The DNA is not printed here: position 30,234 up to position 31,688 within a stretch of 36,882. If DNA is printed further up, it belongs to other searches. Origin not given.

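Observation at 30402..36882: HdrD-like / EtfB / EtfA / HdrA / MvhD / FlxC-like / (FlxB-like...) cluster: a candidate undescribed flavin-based electron-bifurcating or confurcating complex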

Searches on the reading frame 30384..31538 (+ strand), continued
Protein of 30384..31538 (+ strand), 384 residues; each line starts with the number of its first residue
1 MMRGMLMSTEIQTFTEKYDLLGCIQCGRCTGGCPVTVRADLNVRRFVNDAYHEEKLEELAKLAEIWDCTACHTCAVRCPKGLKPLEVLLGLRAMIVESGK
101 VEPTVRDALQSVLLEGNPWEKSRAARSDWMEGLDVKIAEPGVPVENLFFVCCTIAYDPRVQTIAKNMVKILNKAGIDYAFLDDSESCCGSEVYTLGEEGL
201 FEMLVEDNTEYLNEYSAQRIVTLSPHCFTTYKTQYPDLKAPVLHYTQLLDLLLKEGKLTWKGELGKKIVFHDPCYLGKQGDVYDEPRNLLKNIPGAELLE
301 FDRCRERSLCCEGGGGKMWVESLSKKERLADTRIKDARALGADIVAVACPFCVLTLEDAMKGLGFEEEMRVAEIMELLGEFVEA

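Call 98: find_encoding_contigs(protein=P0216, flank=10000, max_places=2)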
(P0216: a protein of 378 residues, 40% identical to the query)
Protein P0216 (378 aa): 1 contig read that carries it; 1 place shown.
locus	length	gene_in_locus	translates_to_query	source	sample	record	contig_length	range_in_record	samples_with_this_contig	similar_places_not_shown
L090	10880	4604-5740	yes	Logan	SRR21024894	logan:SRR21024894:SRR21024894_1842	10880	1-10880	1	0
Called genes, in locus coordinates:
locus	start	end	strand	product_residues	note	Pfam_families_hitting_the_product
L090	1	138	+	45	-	?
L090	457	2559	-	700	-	PF00724:Oxidored_FMN, PF00890:FAD_binding_2, PF01266:DAO (weak), PF03486:HI0933_like (weak), PF07992:Pyr_redox_2 (weak), PF13450:NAD_binding_8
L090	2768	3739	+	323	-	PF01012:ETF, PF00766:ETF_alpha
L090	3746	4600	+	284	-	PF01012:ETF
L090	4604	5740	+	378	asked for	PF12838:Fer4_7 (weak), PF13183:Fer4_8, PF13187:Fer4_9, PF13237:Fer4_10, PF13534:Fer4_17, PF02754:CCG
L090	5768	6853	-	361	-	PF00850:Hist_deacetyl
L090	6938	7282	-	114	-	-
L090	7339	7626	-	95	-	PF02597:ThiS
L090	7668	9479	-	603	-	PF02730:AFOR_N, PF01314:AFOR_C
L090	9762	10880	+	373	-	?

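Call 99: find_encoding_contigs(protein=P0218, flank=10000, max_places=2)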
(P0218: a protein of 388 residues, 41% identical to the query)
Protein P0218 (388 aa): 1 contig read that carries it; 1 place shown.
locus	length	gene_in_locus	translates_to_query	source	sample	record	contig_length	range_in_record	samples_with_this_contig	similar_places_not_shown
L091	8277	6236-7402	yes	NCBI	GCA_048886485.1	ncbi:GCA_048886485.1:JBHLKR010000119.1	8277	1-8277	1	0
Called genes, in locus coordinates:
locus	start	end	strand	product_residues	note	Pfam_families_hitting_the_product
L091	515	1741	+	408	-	PF02771:Acyl-CoA_dh_N, PF02770:Acyl-CoA_dh_M, PF00441:Acyl-CoA_dh_1, PF22924:ACOX_C_alpha1 (faint), PF08028:Acyl-CoA_dh_2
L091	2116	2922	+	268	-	PF01012:ETF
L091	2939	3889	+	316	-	PF01012:ETF, PF00766:ETF_alpha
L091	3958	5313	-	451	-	PF00515:TPR_1 (faint), PF07719:TPR_2 (faint), PF13176:TPR_7 (faint), PF13181:TPR_8 (faint), PF13374:TPR_10 (faint), PF13428:TPR_14 (faint), PF17874:TPR_MalT (weak), PF13424:TPR_12 (weak), +3 more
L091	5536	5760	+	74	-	-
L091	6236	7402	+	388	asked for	PF12838:Fer4_7 (weak), PF13183:Fer4_8, PF13187:Fer4_9, PF13237:Fer4_10 (weak), PF13534:Fer4_17, PF02754:CCG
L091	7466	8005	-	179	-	PF02572:CobA_CobO_BtuR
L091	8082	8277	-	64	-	PF00329:Complex1_30kDa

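Call 100: find_encoding_contigs(protein=P0210, flank=10000, max_places=2)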
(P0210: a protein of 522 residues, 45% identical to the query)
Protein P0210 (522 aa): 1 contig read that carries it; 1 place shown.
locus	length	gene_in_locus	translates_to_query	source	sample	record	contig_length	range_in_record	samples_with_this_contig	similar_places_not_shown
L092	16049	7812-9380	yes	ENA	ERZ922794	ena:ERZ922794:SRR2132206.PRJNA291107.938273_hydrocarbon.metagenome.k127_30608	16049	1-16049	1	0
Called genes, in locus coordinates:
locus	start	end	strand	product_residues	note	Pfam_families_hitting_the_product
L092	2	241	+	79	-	?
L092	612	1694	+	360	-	PF00180:Iso_dh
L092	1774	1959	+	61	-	-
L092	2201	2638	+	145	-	PF04463:2-thiour_desulf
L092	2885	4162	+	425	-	PF02515:CoA_transf_3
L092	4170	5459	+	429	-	PF02515:CoA_transf_3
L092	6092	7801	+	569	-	PF00890:FAD_binding_2, PF07992:Pyr_redox_2 (faint), PF02910:Succ_DH_flav_C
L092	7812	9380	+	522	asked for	PF13085:Fer2_3, PF13183:Fer4_8, PF13187:Fer4_9 (weak), PF13237:Fer4_10 (weak), PF13534:Fer4_17 (weak), PF02754:CCG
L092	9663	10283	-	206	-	PF05683:Fumerase_C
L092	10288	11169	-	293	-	PF05681:Fumerase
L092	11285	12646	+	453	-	PF00390:malic, PF03949:Malic_M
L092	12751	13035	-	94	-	-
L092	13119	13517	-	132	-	PF01502:PRA-CH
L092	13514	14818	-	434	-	PF00815:Histidinol_dh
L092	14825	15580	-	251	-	PF00977:His_biosynth, PF05690:ThiG (weak), PF01207:Dus (weak), PF02581:TMP-TENI (faint), PF03060:NMO (faint), PF01180:DHO_dh (weak)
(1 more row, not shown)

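Call 101: search_protein_families(library=pfam, proteins=[L087:3512-6220:+, L087:6312-7982:+, L088:3330-5246:+, L086:1-759:+, L086:1915-3096:+], max_evalue=0.00001)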
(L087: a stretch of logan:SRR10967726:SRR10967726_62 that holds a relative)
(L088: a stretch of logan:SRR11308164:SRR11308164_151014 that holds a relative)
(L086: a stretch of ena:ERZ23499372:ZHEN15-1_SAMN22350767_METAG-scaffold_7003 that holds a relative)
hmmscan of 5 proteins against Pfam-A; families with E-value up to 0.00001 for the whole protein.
L087:3512-6220:+ (903 aa): 15 families
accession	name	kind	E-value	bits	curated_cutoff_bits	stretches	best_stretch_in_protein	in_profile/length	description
PF07992.20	Pyr_redox_2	-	5.5e-53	180.7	26.1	2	253-549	1-291/291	Pyridine nucleotide-disulphide oxidoreductase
PF14691.11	Fer4_20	-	3.4e-23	82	25.8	1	161-238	27-108/113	Dihydroprymidine dehydrogenase domain II, 4Fe-4S cluster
PF13450.12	NAD_binding_8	-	7e-20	71.5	21.9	2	257-292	1-36/68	NAD(P)-binding Rossmann-like domain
PF13738.12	Pyr_redox_3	-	2e-19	70.4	30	1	378-533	159-305/305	Pyridine nucleotide-disulphide oxidoreductase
PF00070.33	Pyr_redox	-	3.5e-17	63.1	22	0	384-436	1-56/82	Pyridine nucleotide-disulphide oxidoreductase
PF01266.30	DAO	-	1e-15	58.6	27.9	1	254-289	1-37/353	FAD dependent oxidoreductase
PF00890.30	FAD_binding_2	-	2.6e-14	53.7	20.4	1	11-45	2-36/414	FAD binding domain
PF12831.13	FAD_oxidored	-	1.4e-13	51.3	27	1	10-47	1-38/416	FAD dependent oxidoreductase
PF01946.23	Thi4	-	2.7e-11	43.6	26.2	0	251-289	16-55/235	Thi4 family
PF03486.20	HI0933_like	-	9.3e-11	42.1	50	0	254-289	2-37/244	HI0933-like protein Rossmann domain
PF01494.25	FAD_binding_3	-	1.5e-09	38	22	0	9-39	2-32/349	FAD binding domain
PF01134.28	GIDA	-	3.6e-09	36.6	22.1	0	10-48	1-29/391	Glucose inhibited division protein A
PF01262.27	AlaDh_PNT_C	-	1.3e-08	34.9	23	0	9-42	29-62/214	Alanine dehydrogenase/PNT, C-terminal domain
PF01593.30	Amino_oxidase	-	1.2e-07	31.8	19.8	0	263-289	2-28/443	Flavin containing amine oxidoreductase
PF13241.12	NAD_binding_7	-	2.6e-07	31.6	22.1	0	4-39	3-38/104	Putative NAD(P)-binding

L087:6312-7982:+ (557 aa): 12 families
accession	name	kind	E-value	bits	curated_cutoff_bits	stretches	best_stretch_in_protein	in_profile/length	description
PF07992.20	Pyr_redox_2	-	2.6e-14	53.8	26.1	1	142-460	3-291/291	Pyridine nucleotide-disulphide oxidoreductase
PF13450.12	NAD_binding_8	-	3.5e-09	37.3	21.9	1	144-179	1-36/68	NAD(P)-binding Rossmann-like domain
PF14697.11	Fer4_21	-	3.5e-08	33.9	35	1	484-537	2-58/59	4Fe-4S dicluster domain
PF12838.12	Fer4_7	-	1.8e-07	31.9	27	1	489-535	1-52/52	4Fe-4S dicluster domain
PF01266.30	DAO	-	6e-07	29.7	27.9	1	143-176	3-36/353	FAD dependent oxidoreductase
PF13187.11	Fer4_9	-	1.1e-06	29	27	1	489-536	1-52/52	4Fe-4S dicluster domain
PF00070.33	Pyr_redox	-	2.2e-06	28.5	22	0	142-175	2-35/82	Pyridine nucleotide-disulphide oxidoreductase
PF12831.13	FAD_oxidored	-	2.8e-06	27.3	27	1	143-178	3-38/416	FAD dependent oxidoreductase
PF13738.12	Pyr_redox_3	-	7.1e-06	25.9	30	0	139-270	164-288/305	Pyridine nucleotide-disulphide oxidoreductase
PF13237.11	Fer4_10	-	7.2e-06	26.3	25.5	1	484-532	3-53/53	4Fe-4S dicluster domain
PF00890.30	FAD_binding_2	-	9.2e-06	25.5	20.4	0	142-178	2-38/414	FAD binding domain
PF01494.25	FAD_binding_3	-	9.5e-06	25.5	22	0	142-175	4-37/349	FAD binding domain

L088:3330-5246:+ (639 aa): 11 families
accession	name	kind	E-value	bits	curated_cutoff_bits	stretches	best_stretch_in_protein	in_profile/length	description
PF14697.11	Fer4_21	-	1.7e-10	41.3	35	1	267-322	2-58/59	4Fe-4S dicluster domain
PF12837.12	Fer4_6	-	1.7e-10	40.7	25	0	303-321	6-24/24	4Fe-4S binding domain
PF00037.32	Fer4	-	1.8e-10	40.7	21.1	0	302-322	4-24/24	4Fe-4S binding domain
PF07992.20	Pyr_redox_2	-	3.5e-09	36.9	26.1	0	141-173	145-177/291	Pyridine nucleotide-disulphide oxidoreductase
PF12797.12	Fer4_2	-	1.1e-08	34.8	24.5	0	233-249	2-18/22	4Fe-4S binding domain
PF13237.11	Fer4_10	-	6.5e-08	32.8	25.5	1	266-317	2-53/53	4Fe-4S dicluster domain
PF12838.12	Fer4_7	-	1.5e-07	32.2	27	0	273-320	2-52/52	4Fe-4S dicluster domain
PF01266.30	DAO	-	1.2e-06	28.7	27.9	0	141-177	2-39/353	FAD dependent oxidoreductase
PF13484.11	Fer4_16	-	3.1e-06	28.3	30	0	373-392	4-22/66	4Fe-4S double cluster binding domain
PF13450.12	NAD_binding_8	-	7.1e-06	26.7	21.9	0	143-177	1-35/68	NAD(P)-binding Rossmann-like domain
PF13187.11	Fer4_9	-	8.8e-06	26.1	27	0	272-321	1-52/52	4Fe-4S dicluster domain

L086:1-759:+ (253 aa): 1 family
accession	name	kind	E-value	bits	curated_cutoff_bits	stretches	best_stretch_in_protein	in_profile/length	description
PF07992.20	Pyr_redox_2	-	1.7e-08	34.7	26.1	1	112-235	179-290/291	Pyridine nucleotide-disulphide oxidoreductase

L086:1915-3096:+ (394 aa): 6 families
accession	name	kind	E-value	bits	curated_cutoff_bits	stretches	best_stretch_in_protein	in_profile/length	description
PF07992.20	Pyr_redox_2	-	1.2e-09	38.5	26.1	1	145-298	3-147/291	Pyridine nucleotide-disulphide oxidoreductase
PF12831.13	FAD_oxidored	-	7.4e-08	32.5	27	1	146-192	3-50/416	FAD dependent oxidoreductase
PF03486.20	HI0933_like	-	8.7e-07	29.1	50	0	145-179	3-37/244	HI0933-like protein Rossmann domain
PF13450.12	NAD_binding_8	-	1.8e-06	28.6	21.9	1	147-183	1-37/68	NAD(P)-binding Rossmann-like domain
PF01266.30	DAO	-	5e-06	26.7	27.9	1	146-179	3-37/353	FAD dependent oxidoreductase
PF00890.30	FAD_binding_2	-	7.4e-06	25.8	20.4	1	146-181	3-38/414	FAD binding domain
